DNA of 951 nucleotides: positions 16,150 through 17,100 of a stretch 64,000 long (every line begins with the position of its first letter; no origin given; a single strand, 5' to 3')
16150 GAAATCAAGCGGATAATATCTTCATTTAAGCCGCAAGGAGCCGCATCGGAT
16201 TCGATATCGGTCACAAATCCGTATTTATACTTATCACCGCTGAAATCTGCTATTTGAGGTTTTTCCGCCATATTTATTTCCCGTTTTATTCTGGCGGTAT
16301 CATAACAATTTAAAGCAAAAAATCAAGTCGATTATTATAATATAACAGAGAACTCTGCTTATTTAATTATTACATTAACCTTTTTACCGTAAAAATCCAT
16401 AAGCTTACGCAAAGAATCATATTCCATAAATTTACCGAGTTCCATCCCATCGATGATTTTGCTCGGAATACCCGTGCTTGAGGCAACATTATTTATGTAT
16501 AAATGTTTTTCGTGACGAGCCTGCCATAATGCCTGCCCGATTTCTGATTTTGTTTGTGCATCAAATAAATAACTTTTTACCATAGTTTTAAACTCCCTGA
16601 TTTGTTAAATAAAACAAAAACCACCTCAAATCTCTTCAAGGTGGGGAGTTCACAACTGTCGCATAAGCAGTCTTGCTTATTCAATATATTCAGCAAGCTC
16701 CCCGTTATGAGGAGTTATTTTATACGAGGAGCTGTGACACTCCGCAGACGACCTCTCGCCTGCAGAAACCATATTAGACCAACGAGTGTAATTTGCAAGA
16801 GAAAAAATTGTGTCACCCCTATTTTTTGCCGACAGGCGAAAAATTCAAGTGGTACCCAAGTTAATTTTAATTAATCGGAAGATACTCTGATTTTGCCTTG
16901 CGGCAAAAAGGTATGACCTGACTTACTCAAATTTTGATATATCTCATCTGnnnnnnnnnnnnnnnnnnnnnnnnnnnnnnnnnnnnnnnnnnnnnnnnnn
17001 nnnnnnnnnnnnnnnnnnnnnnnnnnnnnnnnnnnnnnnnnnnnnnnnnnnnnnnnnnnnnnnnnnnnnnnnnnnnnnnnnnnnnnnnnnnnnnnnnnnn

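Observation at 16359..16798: Self-contained promoter, ~160-nt structured RNA and terminator immediately upstream of a 74-aa XRE-type HTH gene (module copy 1 of 2)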

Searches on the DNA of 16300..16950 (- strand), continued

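Call 90: search_dna_similar(query=window:16359-16800:-, collection=plasmids, mode=distant, max_rows=5)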
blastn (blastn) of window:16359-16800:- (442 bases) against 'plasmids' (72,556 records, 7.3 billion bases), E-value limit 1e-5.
No match.

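Call 91: search_dna_similar(query=window:16359-16800:-, collection=phages, mode=distant, max_rows=5)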
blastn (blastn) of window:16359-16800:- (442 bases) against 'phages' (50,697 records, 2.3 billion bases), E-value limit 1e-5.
No match.
